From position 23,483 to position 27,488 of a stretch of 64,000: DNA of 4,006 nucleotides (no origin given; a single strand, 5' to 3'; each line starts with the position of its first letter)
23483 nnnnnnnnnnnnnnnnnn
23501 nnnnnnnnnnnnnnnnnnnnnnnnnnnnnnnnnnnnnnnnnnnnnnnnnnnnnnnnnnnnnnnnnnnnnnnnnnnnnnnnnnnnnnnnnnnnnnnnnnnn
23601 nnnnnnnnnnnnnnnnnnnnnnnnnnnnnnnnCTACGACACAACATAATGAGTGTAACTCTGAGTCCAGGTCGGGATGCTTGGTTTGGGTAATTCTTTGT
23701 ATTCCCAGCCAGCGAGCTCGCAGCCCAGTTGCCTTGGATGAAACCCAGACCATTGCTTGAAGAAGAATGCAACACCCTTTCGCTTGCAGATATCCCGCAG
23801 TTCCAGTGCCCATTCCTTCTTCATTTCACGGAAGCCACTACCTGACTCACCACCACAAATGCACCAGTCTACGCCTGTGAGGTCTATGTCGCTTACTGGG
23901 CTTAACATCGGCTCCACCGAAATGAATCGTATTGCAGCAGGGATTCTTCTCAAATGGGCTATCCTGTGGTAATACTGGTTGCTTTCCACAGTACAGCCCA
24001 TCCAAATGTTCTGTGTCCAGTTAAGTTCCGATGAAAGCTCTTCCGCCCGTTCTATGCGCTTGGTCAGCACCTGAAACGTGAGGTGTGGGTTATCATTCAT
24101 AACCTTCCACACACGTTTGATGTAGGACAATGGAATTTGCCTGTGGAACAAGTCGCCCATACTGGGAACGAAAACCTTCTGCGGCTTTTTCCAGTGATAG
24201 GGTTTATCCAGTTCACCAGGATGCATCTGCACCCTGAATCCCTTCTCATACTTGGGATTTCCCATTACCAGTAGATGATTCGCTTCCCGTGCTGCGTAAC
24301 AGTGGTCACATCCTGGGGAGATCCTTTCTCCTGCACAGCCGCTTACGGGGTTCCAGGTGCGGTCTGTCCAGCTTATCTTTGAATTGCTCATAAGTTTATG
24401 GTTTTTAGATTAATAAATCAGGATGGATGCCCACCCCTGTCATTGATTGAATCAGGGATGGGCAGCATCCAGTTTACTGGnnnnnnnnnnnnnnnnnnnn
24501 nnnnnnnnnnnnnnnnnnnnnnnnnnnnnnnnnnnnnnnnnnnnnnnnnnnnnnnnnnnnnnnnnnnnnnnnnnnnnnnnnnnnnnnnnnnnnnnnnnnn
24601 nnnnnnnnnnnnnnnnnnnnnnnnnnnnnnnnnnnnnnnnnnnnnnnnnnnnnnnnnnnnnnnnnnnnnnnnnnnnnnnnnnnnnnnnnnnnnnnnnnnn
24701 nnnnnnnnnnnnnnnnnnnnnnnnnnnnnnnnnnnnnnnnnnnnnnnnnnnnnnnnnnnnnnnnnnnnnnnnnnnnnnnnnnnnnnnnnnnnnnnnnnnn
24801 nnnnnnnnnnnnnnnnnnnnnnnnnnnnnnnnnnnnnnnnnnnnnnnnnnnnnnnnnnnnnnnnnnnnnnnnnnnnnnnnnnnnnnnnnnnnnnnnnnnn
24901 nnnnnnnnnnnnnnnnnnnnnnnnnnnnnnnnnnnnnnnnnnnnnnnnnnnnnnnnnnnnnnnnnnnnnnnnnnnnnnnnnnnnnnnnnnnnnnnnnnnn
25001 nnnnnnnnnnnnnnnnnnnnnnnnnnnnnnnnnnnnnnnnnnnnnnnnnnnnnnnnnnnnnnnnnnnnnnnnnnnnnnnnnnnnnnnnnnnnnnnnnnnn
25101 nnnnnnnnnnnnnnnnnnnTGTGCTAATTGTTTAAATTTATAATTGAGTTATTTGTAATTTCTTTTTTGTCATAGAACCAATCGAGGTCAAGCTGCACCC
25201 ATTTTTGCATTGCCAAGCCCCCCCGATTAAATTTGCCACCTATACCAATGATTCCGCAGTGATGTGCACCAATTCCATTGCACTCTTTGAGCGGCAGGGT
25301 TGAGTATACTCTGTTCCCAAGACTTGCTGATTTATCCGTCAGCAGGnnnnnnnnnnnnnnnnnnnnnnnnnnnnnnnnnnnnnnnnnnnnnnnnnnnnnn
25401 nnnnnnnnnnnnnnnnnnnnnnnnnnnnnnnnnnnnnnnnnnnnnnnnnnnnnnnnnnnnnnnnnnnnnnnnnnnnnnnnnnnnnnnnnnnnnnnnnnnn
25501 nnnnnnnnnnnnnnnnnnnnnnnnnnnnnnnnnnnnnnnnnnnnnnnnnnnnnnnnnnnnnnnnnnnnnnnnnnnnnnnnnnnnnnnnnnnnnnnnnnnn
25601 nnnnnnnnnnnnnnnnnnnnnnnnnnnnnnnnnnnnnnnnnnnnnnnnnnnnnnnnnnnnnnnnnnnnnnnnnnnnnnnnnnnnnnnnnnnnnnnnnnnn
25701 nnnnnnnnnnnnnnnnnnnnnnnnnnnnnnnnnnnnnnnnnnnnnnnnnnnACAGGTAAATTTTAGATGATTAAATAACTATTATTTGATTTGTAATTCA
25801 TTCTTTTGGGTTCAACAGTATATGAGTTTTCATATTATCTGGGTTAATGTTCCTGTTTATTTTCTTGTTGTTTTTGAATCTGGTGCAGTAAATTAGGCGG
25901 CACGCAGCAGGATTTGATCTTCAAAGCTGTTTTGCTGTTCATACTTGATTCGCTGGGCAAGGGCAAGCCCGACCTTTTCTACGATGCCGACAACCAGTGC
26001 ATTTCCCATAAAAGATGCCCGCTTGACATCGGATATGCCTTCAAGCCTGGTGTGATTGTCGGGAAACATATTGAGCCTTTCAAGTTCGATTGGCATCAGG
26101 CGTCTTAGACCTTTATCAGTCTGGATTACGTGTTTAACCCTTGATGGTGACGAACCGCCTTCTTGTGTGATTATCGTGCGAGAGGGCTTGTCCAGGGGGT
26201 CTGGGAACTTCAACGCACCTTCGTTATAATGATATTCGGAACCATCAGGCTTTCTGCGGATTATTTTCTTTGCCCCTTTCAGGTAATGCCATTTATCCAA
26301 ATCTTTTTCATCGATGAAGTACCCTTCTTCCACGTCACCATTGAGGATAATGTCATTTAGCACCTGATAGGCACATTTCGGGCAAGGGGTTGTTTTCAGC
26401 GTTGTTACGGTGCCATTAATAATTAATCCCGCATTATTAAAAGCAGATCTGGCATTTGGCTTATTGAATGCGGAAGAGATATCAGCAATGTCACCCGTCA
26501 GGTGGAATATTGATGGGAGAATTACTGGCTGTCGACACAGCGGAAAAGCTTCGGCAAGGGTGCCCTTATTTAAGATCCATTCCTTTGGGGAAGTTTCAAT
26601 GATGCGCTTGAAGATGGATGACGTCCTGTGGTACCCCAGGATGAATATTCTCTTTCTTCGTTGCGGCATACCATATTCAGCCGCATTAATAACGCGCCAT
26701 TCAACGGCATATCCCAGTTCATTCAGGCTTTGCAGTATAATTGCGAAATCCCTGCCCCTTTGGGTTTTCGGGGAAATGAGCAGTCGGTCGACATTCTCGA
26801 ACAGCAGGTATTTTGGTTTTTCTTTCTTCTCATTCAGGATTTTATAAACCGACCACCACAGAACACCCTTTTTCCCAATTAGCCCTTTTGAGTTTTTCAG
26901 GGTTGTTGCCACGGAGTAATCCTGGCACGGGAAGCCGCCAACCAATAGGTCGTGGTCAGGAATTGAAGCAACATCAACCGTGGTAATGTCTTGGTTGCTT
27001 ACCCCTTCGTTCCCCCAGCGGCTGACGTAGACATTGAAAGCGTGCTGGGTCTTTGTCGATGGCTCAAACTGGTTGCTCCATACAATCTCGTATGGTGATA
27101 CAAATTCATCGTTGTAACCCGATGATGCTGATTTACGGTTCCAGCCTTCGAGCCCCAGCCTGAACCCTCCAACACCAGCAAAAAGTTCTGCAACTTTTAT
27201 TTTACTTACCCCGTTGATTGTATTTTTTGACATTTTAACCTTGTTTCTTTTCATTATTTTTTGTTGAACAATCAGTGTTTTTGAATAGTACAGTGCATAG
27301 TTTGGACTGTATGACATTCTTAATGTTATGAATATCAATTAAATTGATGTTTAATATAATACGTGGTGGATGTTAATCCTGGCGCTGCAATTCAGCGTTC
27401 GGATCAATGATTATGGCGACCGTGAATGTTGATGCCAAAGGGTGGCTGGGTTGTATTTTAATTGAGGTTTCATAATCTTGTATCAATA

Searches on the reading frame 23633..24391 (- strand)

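Call 97: search_protein_families(library=pfam, proteins=[window:23633-24391:-], max_evalue=0.001)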
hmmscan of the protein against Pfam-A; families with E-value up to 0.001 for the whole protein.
window:23633-24391:- (252 aa): 1 family
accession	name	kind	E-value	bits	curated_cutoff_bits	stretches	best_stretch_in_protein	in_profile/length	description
PF07505.17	DUF5131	-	7.2e-89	297.9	28.9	1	3-225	1-233/243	Protein of unknown function (DUF5131)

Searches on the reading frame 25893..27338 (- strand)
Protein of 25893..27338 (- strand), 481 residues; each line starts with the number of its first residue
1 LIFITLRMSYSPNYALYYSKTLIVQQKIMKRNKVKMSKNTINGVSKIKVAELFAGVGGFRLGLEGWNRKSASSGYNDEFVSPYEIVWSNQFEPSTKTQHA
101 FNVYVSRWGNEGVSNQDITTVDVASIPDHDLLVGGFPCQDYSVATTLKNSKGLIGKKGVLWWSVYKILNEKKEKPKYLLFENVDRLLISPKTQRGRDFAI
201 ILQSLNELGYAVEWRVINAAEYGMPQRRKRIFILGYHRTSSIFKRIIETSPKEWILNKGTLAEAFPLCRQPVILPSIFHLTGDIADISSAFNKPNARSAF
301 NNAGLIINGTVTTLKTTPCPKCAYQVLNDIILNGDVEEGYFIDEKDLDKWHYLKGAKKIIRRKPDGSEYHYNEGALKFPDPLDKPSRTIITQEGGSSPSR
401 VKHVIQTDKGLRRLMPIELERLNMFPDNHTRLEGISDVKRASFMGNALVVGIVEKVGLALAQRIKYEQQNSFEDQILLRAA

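Call 97: search_protein_families(library=pfam, proteins=[window:25893-27338:-], max_evalue=0.001)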
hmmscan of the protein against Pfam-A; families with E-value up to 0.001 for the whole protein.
window:25893-27338:- (481 aa): 1 family
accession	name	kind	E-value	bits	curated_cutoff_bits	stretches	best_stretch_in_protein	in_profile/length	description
PF00145.23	DNA_methylase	-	5.1e-59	200.7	22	1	47-459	1-321/324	C-5 cytosine-specific DNA methylase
